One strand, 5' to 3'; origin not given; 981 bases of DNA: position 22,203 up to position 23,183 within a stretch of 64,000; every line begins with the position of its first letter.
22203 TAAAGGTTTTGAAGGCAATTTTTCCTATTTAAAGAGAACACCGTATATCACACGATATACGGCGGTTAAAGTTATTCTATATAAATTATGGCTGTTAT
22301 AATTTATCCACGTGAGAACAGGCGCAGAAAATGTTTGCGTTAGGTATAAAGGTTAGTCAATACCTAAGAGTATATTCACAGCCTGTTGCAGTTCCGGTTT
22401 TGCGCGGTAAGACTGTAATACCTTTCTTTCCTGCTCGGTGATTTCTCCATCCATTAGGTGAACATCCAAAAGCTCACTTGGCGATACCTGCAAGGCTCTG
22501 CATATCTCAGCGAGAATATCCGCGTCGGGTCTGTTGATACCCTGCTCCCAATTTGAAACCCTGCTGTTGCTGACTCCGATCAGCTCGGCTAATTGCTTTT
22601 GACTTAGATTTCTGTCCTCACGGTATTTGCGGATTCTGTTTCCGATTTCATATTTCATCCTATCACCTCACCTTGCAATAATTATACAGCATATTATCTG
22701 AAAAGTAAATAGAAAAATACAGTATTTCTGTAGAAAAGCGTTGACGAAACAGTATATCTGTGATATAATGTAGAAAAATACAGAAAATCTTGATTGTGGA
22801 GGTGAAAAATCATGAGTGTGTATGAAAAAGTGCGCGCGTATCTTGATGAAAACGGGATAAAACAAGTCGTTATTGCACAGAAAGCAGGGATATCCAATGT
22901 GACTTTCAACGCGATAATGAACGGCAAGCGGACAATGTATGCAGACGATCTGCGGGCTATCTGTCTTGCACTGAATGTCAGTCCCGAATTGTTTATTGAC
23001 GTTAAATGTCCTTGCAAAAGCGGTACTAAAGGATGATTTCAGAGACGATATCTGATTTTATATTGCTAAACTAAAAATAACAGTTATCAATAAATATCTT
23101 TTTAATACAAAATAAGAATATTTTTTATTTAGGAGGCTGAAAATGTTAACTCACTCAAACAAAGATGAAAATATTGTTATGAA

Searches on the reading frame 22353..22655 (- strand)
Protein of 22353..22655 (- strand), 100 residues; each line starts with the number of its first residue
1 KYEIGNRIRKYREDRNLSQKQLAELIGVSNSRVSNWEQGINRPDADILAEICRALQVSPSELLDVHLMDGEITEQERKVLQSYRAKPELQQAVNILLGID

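Call 3: search_protein_families(library=pfam, proteins=[window:22353-22655:-], max_evalue=0.1)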
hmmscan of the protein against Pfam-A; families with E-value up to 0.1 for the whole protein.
window:22353-22655:- (100 aa): 24 families
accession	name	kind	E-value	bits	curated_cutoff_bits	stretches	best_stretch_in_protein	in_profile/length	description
PF01381.28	HTH_3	-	1.6e-19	70.1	23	1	8-62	1-55/55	Helix-turn-helix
PF13560.12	HTH_31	-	6.5e-16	58.8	27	1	3-62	1-61/64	Helix-turn-helix domain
PF13443.12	HTH_26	-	2.1e-13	50.7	22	1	7-64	1-59/63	Cro/C1-type HTH DNA-binding domain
PF12844.13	HTH_19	-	2.1e-12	47.2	30.2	1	5-64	1-60/64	Helix-turn-helix domain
PF12802.13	MarR_2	-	2.4e-05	24.9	27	0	39-69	2-33/61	MarR family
PF13744.12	HTH_37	-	9.9e-05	22.5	27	1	1-39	16-54/80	Helix-turn-helix domain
PF04545.22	Sigma70_r4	-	0.00013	21.8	24.1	1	12-35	16-39/50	Sigma-70, region 4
PF13384.12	HTH_23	-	0.00023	21.3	24.6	1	9-36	12-37/50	Homeodomain-like domain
PF13518.12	HTH_28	-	0.00028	21.3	25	1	15-41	12-37/52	Helix-turn-helix domain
PF13412.12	HTH_24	-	0.00028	20.9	21.9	1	13-34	14-35/48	Winged helix-turn-helix DNA-binding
PF15943.11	YdaS_toxin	-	0.00049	20.3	30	1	18-56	10-48/65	Bacterial toxin YdaS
PF07022.19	Phage_CI_repr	-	0.0014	19.4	22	1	18-62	14-57/65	Bacteriophage CI repressor helix-turn-helix domain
PF15731.11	MqsA_antitoxin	-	0.0023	18.5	30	1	5-59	71-124/131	Antitoxin component of bacterial toxin-antitoxin system, MqsA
PF22495.2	HTH_92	-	0.0026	17.5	27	1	9-43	1-35/45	RsaL-like HTH domain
PF04814.19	HNF-1_N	-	0.006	17.5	29.7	1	4-36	122-154/175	Hepatocyte nuclear factor 1 (HNF-1), N terminus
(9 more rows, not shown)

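Call 4: search_protein_families(library=padloc, proteins=[window:22353-22655:-], max_evalue=0.1)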
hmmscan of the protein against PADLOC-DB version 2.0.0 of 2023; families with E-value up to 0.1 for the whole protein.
window:22353-22655:- (100 aa): 29 families (the best 25 are shown)
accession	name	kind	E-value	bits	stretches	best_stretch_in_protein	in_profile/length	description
PDLC02926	HTH_VI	-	8.5e-14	49.6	1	4-78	2-78/92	-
PDLC03951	RmrA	-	5.6e-13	46.6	1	5-66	10-70/400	-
PDLC03948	RmrA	-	3.6e-11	40.6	1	5-69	10-74/397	-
PDLC03947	RmrA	-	1.1e-09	35.6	1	4-57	12-65/383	-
PDLC03956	RmrA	-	1.2e-09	35.8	1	5-64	10-70/399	-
PDLC03954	RmrA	-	2.2e-09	34.7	1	5-64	12-71/380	-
PDLC03952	RmrA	-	4.3e-09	33.7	1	4-56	23-75/395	-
PDLC03665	Control_protein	-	6.5e-09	33.9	1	4-66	9-72/77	control protein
PDLC04142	capH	-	1.1e-08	34.1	1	5-66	8-69/103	capH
PDLC03949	RmrA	-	1.6e-08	31.8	1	6-60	5-59/363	-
PDLC03944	RmrA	-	1.5e-07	28.9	1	5-57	8-60/384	-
PDLC04775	PDC-M69A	-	1.7e-07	29.7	1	3-67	7-71/113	-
PDLC03955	RmrA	-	2.8e-07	28.1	1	11-63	28-79/371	-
PDLC03946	RmrA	-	1.9e-06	24.9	1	6-57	5-56/357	-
PDLC04762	PDC-M64C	-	2.3e-05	22.4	1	2-57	26-81/97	-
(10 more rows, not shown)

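Call 9: search_protein_families(library=phrogs, proteins=[window:22353-22655:-], max_evalue=0.001)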
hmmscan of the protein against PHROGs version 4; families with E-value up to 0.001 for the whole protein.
window:22353-22655:- (100 aa): 37 families (the best 25 are shown)
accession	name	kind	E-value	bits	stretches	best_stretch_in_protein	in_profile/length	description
phrog_8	-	transcription regulation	2.2e-19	71.1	1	3-63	76-136/346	transcriptional regulator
phrog_3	-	transcription regulation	2.5e-16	61.5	1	3-73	88-156/430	transcriptional repressor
phrog_4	-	transcription regulation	3.9e-16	60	1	3-64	136-193/400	transcriptional repressor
phrog_2967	-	transcription regulation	2.6e-14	54.3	1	3-93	10-98/225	transcriptional regulator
phrog_5823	-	transcription regulation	6.2e-14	53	1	3-78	6-82/404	transcriptional regulator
phrog_2439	-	transcription regulation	1.3e-12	48.2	1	5-62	9-66/367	transcriptional regulator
phrog_2328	-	transcription regulation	5.6e-12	46.6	1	3-64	15-76/128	transcriptional repressor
phrog_1373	-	transcription regulation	3.3e-11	44.5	1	2-58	62-118/166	transcriptional regulator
phrog_2104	-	unknown function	1.5e-10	42.2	1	6-50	42-86/103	-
phrog_4441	-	DNA, RNA and nucleotide metabolism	2.9e-10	41.3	1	17-86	19-88/98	HTH DNA binding protein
phrog_638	-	transcription regulation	5.4e-10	40.3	1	8-83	8-84/145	transcriptional regulator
phrog_7241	-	transcription regulation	1.6e-09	38.8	1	6-63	64-121/122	transcriptional regulator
phrog_2339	-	DNA, RNA and nucleotide metabolism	1.8e-07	32.1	1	3-55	25-78/98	HTH DNA binding protein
phrog_38149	-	unknown function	3.1e-07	31.5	1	1-51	6-56/190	-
phrog_4836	-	transcription regulation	6.2e-07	30.2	1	4-51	76-123/194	CII-like regulator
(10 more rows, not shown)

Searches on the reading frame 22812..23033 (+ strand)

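Call 3: search_protein_families(library=pfam, proteins=[window:22812-23033:+], max_evalue=0.1)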
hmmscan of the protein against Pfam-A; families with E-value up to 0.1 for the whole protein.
window:22812-23033:+ (74 aa): 5 families
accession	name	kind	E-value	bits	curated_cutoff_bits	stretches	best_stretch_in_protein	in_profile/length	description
PF13443.12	HTH_26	-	9.4e-08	32.6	22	1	7-59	2-55/63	Cro/C1-type HTH DNA-binding domain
PF12844.13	HTH_19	-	2.6e-07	30.9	30.2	1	4-63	1-60/64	Helix-turn-helix domain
PF01381.28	HTH_3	-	2e-06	28.2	23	1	7-61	1-55/55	Helix-turn-helix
PF13560.12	HTH_31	-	9.7e-06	26.2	27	1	9-60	8-60/64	Helix-turn-helix domain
PF04814.19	HNF-1_N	-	0.033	15.1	29.7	1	2-37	121-156/175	Hepatocyte nuclear factor 1 (HNF-1), N terminus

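Call 4: search_protein_families(library=padloc, proteins=[window:22812-23033:+], max_evalue=0.1)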
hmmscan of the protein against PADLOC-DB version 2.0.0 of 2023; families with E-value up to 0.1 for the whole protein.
window:22812-23033:+ (74 aa): 4 families
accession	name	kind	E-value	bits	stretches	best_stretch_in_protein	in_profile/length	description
PDLC04775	PDC-M69A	-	5.6e-08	31.3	1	3-65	8-70/113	-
PDLC02926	HTH_VI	-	6.4e-05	21.1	1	13-61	12-60/92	-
PDLC03953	RmrA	-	0.002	15.4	1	4-65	7-67/373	-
PDLC03665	Control_protein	-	0.0034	15.6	1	11-63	18-70/77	control protein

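Call 9: search_protein_families(library=phrogs, proteins=[window:22812-23033:+], max_evalue=0.001)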
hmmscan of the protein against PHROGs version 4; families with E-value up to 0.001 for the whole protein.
window:22812-23033:+ (74 aa): 10 families
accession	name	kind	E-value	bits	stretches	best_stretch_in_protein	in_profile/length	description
phrog_4583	-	transcription regulation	6.1e-11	43.2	1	2-63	10-71/81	transcriptional repressor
phrog_8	-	transcription regulation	1.1e-08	36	1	6-60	165-214/346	transcriptional regulator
phrog_3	-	transcription regulation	1.2e-08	36.2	1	1-63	87-148/430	transcriptional repressor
phrog_2967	-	transcription regulation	9.3e-08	32.9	1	5-63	13-71/225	transcriptional regulator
phrog_4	-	transcription regulation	1.3e-07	32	1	2-59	136-189/400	transcriptional repressor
phrog_2328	-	transcription regulation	2.3e-06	28.4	1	6-59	19-72/128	transcriptional repressor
phrog_296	-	integration and excision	4.2e-06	26.7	1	1-41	226-266/626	DNA transposition protein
phrog_1468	-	transcription regulation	7.3e-05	23.3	1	6-41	11-46/67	transcriptional repressor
phrog_7241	-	transcription regulation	0.00018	22.6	1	6-61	65-120/122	transcriptional regulator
phrog_2439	-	transcription regulation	0.00035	20.5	1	8-69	13-74/367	transcriptional regulator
